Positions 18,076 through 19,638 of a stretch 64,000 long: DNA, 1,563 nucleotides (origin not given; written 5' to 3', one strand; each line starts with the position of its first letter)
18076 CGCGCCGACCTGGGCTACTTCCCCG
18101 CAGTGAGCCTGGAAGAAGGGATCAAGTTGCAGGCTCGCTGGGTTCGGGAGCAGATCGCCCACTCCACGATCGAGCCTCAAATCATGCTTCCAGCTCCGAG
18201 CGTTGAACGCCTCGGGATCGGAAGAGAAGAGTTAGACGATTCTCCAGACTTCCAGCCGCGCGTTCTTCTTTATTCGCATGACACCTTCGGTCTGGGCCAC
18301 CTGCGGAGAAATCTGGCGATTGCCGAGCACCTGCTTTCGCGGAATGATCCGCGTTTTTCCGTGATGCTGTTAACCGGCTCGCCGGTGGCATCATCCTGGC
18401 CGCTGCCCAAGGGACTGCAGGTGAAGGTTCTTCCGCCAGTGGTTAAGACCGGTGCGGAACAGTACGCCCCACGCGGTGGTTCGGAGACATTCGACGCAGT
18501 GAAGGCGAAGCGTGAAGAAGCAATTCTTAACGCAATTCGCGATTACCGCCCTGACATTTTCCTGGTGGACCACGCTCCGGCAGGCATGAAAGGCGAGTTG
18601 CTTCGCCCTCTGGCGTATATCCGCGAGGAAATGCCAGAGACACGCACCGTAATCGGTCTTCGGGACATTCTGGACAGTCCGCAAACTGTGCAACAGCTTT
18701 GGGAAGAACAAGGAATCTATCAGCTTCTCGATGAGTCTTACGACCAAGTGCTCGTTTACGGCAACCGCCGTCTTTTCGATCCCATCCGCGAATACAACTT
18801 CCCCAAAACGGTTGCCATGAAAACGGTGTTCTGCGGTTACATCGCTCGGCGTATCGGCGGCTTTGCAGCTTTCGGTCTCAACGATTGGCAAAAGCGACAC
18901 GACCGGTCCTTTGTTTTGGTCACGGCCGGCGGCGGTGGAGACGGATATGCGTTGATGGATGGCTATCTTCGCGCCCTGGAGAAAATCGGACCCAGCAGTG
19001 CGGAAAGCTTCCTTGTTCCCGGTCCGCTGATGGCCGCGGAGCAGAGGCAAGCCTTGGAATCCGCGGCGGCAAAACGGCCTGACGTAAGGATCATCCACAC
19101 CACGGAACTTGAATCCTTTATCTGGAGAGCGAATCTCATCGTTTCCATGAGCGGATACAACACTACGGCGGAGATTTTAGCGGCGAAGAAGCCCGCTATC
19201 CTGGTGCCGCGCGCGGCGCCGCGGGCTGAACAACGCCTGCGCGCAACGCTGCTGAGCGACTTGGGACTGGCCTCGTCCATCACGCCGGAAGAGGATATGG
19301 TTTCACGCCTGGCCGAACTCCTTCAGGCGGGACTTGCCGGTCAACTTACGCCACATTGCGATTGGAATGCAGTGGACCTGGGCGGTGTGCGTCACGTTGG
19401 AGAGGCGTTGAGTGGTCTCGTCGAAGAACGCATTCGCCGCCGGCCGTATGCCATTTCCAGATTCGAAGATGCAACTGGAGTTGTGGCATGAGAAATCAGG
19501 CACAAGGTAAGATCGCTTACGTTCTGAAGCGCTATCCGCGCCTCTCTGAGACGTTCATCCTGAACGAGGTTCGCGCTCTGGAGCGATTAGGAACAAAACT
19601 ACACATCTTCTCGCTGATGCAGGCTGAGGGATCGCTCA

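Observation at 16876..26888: Self-contained glycoconjugate synthesis/export operon of unknown product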

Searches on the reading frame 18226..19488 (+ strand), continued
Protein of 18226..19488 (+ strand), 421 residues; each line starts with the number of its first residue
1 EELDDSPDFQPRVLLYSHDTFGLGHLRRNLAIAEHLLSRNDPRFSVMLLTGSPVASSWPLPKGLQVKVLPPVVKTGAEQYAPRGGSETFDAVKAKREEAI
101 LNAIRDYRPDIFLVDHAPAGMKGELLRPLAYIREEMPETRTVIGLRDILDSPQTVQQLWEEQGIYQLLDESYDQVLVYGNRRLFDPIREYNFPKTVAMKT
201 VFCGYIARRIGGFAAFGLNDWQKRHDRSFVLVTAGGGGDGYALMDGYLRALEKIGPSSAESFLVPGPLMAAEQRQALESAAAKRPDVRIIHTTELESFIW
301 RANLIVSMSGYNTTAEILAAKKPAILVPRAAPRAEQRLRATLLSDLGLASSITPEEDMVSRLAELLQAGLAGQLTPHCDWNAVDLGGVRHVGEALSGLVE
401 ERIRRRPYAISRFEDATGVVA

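Call 35: get_annotated_region(hit=H40, flank=10000)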
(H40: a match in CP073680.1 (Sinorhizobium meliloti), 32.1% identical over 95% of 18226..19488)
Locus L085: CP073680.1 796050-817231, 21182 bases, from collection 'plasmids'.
description: Sinorhizobium meliloti strain ABS7 plasmid pSymB, complete sequence
organism: Sinorhizobium meliloti (NCBI taxid 382)
taxonomy: Bacteria; Pseudomonadota; Alphaproteobacteria; Hyphomicrobiales; Rhizobiaceae; Sinorhizobium; Sinorhizobium meliloti
host: -; source: Medicago truncatula,cell culture; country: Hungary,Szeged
typing (MOB-suite, as given by PLSDB): mobilizable; relaxase MOBQ
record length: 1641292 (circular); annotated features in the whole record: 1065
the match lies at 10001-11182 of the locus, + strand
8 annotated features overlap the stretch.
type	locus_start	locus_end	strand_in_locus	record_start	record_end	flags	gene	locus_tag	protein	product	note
CDS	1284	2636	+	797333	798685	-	-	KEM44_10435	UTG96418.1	adenylate/guanylate cyclase domain-containing protein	-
CDS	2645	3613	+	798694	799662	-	-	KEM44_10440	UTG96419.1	polysaccharide lyase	-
CDS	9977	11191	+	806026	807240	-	-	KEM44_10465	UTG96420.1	glycosyltransferase family protein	-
CDS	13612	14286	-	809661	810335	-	-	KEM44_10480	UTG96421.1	class I SAM-dependent methyltransferase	-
CDS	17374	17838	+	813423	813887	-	-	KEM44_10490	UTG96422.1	Crp/Fnr family transcriptional regulator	-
CDS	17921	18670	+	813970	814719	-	-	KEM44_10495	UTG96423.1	FkbM family methyltransferase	-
CDS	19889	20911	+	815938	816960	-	-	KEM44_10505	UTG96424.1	ABC transporter substrate-binding protein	-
CDS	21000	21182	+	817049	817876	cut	-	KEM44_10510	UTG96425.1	ABC transporter permease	-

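Call 36: get_annotated_region(hit=H83, flank=10000)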
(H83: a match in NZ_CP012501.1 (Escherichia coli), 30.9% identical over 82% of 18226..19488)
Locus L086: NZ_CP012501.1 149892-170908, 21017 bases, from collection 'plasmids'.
description: Escherichia coli strain 08-00022 plasmid pCFSAN004179G, complete sequence
organism: Escherichia coli (NCBI taxid 562)
taxonomy: Bacteria; Pseudomonadota; Gammaproteobacteria; Enterobacterales; Enterobacteriaceae; Escherichia; Escherichia coli
host: -; source: Homo sapiens,bagged lettuce; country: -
typing (MOB-suite, as given by PLSDB): conjugative; replicon IncFIA,IncFIB; relaxase MOBF,MOBP; mating-pair formation MPF_F
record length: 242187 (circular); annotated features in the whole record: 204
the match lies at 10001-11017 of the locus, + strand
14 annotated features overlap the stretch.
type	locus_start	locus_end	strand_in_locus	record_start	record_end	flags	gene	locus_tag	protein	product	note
CDS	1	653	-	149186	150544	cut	-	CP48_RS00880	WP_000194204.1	aromatic acid/H+ symport family MFS transporter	-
CDS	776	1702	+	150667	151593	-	-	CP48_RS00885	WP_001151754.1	LysR substrate-binding domain-containing protein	-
CDS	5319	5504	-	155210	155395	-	-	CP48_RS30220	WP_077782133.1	hypothetical protein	-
CDS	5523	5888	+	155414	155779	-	-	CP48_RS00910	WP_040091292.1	hypothetical protein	-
CDS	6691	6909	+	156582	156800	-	sta1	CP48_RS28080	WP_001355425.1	heat-stable enterotoxin ST-I group a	-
CDS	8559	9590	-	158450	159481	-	-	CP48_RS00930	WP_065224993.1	IS630 family transposase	-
CDS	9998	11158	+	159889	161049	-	-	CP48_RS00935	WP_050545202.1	glycosyl transferase family 28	-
CDS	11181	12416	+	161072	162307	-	-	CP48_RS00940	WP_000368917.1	glycosyltransferase family 4 protein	-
CDS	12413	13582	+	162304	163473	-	-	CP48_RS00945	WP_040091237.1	glycosyltransferase family 4 protein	-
CDS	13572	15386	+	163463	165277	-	-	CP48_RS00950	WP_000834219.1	ABC transporter ATP-binding protein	-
CDS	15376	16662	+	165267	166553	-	-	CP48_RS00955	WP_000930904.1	aminoglycoside phosphotransferase family protein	GO:0016310 - phosphorylation [Evidence IEA]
CDS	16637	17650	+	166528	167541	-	-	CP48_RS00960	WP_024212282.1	phosphotransferase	-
CDS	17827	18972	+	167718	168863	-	-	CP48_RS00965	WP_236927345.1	alginate export family protein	-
CDS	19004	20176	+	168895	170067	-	-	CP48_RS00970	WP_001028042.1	nucleotide sugar dehydrogenase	GO:0000271 - polysaccharide biosynthetic process [Evidence IEA]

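Call 62: find_encoding_contigs(protein=P0037, flank=10000, max_places=1)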
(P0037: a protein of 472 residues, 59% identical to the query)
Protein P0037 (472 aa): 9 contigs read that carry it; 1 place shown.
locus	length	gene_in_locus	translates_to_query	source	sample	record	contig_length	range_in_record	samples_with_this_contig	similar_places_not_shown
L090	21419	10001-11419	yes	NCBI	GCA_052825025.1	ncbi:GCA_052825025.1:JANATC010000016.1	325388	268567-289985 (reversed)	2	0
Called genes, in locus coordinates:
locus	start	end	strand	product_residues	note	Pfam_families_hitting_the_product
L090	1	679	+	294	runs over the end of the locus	PF21917:NMB0537_N (weak), PF00571:CBS, PF03471:CorC_HlyC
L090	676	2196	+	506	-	PF20154:LNT_N, PF00795:CN_hydrolase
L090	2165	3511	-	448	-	PF01523:PmbA_TldD_1st, PF19290:PmbA_TldD_2nd, PF19289:PmbA_TldD_3rd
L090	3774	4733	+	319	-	PF01297:ZnuA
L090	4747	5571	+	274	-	PF02463:SMC_N (faint), PF00005:ABC_tran, PF13304:AAA_21 (faint), PF13401:AAA_22 (weak)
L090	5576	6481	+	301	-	PF00950:ABC-3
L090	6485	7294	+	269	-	PF00950:ABC-3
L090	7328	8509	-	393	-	PF18914:DUF5666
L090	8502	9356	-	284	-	PF20112:DUF6502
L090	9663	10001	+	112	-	-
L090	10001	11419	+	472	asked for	PF04101:Glyco_tran_28_C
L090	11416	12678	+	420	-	PF13439:Glyco_transf_4 (weak), PF00534:Glycos_transf_1, PF13692:Glyco_trans_1_4, PF13524:Glyco_trans_1_2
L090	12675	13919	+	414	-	PF13439:Glyco_transf_4, PF13579:Glyco_trans_4_4, PF13524:Glyco_trans_1_2 (faint), PF00534:Glycos_transf_1, PF13692:Glyco_trans_1_4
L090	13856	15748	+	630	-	PF00664:ABC_membrane, PF00005:ABC_tran, PF02463:SMC_N (faint), PF13304:AAA_21 (faint)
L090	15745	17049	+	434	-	PF03721:UDPG_MGDP_dh_N, PF00984:UDPG_MGDP_dh, PF03720:UDPG_MGDP_dh_C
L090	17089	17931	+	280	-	-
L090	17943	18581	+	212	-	PF00300:His_Phos_1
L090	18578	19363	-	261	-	-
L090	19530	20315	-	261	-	PF13560:HTH_31, PF17765:MLTR_LBD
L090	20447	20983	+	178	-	-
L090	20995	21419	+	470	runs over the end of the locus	PF00330:Aconitase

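Call 72: search_protein_families(library=pfam, proteins=[L090:9663-9998:+], max_evalue=10)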
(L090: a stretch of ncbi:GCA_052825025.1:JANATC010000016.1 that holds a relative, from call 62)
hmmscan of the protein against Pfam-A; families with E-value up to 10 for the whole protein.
L090:9663-9998:+ (112 aa): 0 families

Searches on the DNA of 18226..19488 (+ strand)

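Call 67: search_dna_similar(query=L086:9998-20176:+, collection=ecoli_genomes, mode=near, max_rows=8)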
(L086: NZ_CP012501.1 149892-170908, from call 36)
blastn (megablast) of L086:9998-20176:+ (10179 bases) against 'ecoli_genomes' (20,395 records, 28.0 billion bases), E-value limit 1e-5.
Records with a match: 18; places in all: 18; records where one place covers at least 80% of the query: 18.
Genomes with a match: 18 of 5426; with a place that covers at least 80% of the query: 18. Places per genome that has any: lowest 1, median 1, highest 1. On chromosomes: 0 places; on plasmids: 18.
Best place of each record, by identity: >=99% 18.
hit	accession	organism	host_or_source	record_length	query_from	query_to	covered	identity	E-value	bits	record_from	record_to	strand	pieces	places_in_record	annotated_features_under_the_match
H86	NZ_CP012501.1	Escherichia coli strain 08-00022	Homo sapiens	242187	1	10179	100%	100.0%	0e+0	18798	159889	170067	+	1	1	ABC transporter ATP-binding protein | aminoglycoside phosphotransferase family protein | glycosyltransferase family 4 protein (x2) | nucleotide sugar dehydrogenase | glycosyltransferase family protein | and 2 other names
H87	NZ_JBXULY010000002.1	Escherichia coli strain N96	Tibetan Pig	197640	1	10179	100%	100.0%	0e+0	18787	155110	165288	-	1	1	ABC transporter ATP-binding protein | aminoglycoside phosphotransferase family protein | glycosyltransferase family 4 protein (x2) | nucleotide sugar dehydrogenase | glycosyltransferase family protein | and 2 other names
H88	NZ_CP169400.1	Escherichia coli strain MFDS1022581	Animal source foods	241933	1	10179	100%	99.6%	0e+0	18582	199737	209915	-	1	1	ABC transporter ATP-binding protein | alginate export family protein | aminoglycoside phosphotransferase family protein | glycosyltransferase family 4 protein (x2) | nucleotide sugar dehydrogenase | and 2 other names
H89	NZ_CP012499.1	Escherichia coli strain GB089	ground beef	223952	1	10179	100%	99.6%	0e+0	18576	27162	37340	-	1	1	ABC transporter ATP-binding protein | aminoglycoside phosphotransferase family protein | glycosyltransferase family 4 protein (x2) | nucleotide sugar dehydrogenase | glycosyltransferase family protein | and 2 other names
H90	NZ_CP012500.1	Escherichia coli strain 09-00049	lettuce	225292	1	10179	100%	99.6%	0e+0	18576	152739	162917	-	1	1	ABC transporter ATP-binding protein | aminoglycoside phosphotransferase family protein | glycosyltransferase family 4 protein (x2) | nucleotide sugar dehydrogenase | glycosyltransferase family protein | and 2 other names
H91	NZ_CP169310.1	Escherichia coli strain MFDS1019527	cattle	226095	1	10179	100%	99.6%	0e+0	18576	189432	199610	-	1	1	ABC transporter ATP-binding protein | alginate export family protein | aminoglycoside phosphotransferase family protein | glycosyltransferase family 4 protein (x2) | nucleotide sugar dehydrogenase | and 2 other names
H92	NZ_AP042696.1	Escherichia coli strain OkiPb01715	bovine feces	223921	1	10179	100%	99.6%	0e+0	18576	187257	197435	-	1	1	ABC transporter ATP-binding protein | aminoglycoside phosphotransferase family protein | glycosyltransferase family 4 protein (x2) | nucleotide sugar dehydrogenase | glycosyltransferase family protein | and 2 other names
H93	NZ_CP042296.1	Escherichia coli strain RM9088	crow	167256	1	10179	100%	99.6%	0e+0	18571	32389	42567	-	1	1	ABC transporter ATP-binding protein | alginate export family protein | aminoglycoside phosphotransferase family protein | glycosyltransferase family 4 protein (x2) | nucleotide sugar dehydrogenase | and 2 other names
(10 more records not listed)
